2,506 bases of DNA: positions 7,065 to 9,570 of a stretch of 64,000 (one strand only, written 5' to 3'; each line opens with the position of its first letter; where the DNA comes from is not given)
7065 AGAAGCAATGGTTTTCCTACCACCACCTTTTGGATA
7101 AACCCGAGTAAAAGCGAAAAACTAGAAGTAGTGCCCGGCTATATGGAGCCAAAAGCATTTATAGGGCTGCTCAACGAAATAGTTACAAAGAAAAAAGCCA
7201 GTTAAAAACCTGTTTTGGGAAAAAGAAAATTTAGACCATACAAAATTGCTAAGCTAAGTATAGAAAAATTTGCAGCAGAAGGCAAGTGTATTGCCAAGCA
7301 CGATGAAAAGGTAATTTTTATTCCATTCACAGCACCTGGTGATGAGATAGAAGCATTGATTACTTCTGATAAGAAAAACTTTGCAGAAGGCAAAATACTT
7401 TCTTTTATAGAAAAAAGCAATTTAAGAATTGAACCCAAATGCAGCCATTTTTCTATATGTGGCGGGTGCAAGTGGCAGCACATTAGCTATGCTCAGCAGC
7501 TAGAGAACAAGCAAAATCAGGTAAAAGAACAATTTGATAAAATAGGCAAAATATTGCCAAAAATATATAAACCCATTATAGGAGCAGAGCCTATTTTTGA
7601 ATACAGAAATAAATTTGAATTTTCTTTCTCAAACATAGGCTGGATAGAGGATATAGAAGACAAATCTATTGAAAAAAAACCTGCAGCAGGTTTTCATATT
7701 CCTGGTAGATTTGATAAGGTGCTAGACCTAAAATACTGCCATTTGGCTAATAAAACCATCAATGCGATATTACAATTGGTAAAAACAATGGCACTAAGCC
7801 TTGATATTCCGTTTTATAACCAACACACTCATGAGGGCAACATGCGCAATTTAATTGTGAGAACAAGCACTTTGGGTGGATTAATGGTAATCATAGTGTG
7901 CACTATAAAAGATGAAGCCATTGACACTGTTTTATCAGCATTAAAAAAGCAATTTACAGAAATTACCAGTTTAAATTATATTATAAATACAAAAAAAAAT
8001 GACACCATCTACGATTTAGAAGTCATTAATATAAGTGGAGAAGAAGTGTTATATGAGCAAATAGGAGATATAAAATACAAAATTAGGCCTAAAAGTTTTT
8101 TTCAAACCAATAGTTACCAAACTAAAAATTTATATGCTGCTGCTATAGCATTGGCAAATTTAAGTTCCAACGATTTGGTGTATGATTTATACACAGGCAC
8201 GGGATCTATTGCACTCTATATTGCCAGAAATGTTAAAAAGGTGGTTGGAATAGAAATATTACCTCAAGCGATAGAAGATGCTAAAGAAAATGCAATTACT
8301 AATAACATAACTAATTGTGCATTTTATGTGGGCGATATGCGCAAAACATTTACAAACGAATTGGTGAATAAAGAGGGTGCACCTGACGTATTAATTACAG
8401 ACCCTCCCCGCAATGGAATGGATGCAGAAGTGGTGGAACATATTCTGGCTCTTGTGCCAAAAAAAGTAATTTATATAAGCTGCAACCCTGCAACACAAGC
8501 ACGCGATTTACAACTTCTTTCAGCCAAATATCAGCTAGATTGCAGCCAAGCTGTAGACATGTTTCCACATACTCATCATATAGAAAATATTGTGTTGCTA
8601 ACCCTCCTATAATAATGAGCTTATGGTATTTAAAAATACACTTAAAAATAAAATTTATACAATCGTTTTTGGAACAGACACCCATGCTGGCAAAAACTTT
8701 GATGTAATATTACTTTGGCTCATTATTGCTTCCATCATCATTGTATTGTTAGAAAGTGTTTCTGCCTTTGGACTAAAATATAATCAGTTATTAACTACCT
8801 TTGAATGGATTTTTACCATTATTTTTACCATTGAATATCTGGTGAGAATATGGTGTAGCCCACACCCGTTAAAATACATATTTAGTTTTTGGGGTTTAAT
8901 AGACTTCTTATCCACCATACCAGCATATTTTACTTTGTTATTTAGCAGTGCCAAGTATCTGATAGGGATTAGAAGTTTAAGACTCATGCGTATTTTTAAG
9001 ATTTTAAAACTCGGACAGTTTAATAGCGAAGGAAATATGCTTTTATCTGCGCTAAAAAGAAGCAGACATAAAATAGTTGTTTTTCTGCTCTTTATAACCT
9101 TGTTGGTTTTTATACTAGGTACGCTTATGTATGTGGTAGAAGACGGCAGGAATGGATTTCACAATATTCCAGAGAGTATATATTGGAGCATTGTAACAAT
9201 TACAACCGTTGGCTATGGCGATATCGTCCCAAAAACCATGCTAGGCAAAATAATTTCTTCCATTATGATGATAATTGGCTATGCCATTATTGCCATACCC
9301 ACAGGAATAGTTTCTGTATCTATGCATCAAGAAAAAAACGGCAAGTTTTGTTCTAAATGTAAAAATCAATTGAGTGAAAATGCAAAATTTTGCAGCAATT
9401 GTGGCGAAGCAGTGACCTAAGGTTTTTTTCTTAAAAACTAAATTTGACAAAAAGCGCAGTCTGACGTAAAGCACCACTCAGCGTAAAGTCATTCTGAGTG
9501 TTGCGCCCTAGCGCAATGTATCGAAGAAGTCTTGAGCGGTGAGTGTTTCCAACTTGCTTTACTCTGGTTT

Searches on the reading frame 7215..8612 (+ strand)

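Call 85: search_protein_families(library=pfam, proteins=[window:7215-8612:+], max_evalue=0.0001)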
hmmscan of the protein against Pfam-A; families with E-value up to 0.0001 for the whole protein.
window:7215-8612:+ (465 aa): 8 families
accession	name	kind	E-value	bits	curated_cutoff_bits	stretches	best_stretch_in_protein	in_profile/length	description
PF05958.17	tRNA_U5-meth_tr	-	5.8e-24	85.2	23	1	92-463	2-355/357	tRNA (Uracil-5-)-methyltransferase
PF13847.12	Methyltransf_31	-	1.4e-11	44.7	27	1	317-396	2-81/145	Methyltransferase domain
PF01938.26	TRAM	-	1.2e-09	38.3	21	1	15-62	11-61/61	TRAM domain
PF13649.12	Methyltransf_25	-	2.7e-07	31.6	27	1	322-378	1-58/97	Methyltransferase domain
PF02475.24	TRM5-TYW2_MTfase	-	5.3e-06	26.9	28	1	315-378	33-99/164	TRM5/TYW2 methyltransferase domain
PF03602.21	Cons_hypoth95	-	8.4e-06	26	24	1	319-423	42-152/182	Conserved hypothetical protein 95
PF01135.25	PCMT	-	2.7e-05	24.5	20.3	0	285-380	40-138/210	Protein-L-isoaspartate(D-aspartate) O-methyltransferase (PCMT)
PF05175.20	MTS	-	4e-05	23.7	23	1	312-398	23-107/170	Methyltransferase small domain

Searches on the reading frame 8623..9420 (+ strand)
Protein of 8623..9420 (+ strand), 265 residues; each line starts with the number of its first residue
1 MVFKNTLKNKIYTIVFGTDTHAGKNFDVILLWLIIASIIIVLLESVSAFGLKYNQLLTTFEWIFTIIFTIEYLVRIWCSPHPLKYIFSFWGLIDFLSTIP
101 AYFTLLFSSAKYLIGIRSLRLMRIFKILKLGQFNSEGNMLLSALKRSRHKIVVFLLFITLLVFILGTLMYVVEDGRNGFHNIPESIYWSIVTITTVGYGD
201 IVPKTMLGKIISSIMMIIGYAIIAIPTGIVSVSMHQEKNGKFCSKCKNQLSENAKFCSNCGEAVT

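Call 85: search_protein_families(library=pfam, proteins=[window:8623-9420:+], max_evalue=0.0001)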
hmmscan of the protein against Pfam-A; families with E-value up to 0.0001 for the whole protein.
window:8623-9420:+ (265 aa): 4 families
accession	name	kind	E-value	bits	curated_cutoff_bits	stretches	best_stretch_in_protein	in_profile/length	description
PF00520.37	Ion_trans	-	1.1e-37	129.9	25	1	24-237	2-236/241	Ion transport protein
PF07885.22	Ion_trans_2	-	8.3e-18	64.5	22.5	1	158-231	2-74/79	Ion channel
PF08016.18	PKD_channel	-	1.5e-06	28.3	22.4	0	123-218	107-205/225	Polycystin cation channel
PF13240.11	Zn_Ribbon_1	-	2.3e-06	27.6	25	1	242-262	1-21/23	zinc-ribbon domain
